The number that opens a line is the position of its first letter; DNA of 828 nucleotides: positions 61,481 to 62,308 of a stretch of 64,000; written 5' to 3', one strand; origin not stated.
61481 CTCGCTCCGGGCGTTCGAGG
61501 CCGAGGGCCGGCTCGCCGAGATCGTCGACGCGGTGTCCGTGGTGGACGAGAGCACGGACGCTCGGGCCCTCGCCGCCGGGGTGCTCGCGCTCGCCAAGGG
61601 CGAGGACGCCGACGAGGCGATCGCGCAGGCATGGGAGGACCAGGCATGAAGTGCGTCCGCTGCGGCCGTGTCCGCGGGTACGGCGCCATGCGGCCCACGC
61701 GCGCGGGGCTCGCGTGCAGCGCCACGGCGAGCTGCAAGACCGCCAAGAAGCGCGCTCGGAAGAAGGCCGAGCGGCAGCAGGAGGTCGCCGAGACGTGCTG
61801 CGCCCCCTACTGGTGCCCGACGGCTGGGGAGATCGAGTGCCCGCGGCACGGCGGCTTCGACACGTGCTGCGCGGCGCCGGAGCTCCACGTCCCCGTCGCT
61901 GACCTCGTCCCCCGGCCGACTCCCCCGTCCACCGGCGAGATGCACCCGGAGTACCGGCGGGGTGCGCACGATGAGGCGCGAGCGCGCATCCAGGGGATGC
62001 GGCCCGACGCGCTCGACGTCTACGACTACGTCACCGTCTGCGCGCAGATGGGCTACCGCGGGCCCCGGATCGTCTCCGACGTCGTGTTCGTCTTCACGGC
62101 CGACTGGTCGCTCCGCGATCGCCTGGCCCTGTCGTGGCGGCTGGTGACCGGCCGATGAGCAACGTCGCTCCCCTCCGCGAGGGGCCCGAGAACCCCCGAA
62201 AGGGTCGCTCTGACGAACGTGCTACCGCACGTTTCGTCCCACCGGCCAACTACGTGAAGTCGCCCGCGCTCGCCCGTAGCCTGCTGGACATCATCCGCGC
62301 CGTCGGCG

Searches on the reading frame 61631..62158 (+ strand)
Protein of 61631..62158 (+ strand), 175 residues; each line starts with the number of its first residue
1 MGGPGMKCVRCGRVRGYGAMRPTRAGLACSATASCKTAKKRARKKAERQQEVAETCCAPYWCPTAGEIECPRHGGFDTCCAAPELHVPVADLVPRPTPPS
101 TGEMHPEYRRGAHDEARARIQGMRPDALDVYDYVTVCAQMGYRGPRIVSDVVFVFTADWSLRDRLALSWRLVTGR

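Call 22: search_protein_families(library=pfam, proteins=[window:61631-62158:+], max_evalue=0.01)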
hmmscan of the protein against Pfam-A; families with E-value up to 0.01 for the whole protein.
window:61631-62158:+ (175 aa): 0 families

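Call 92: find_encoding_contigs(protein=window:61631-62158:+, flank=10000, max_places=4)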
Protein window:61631-62158:+ (175 aa): no gene with exactly this product is on record in the collection.
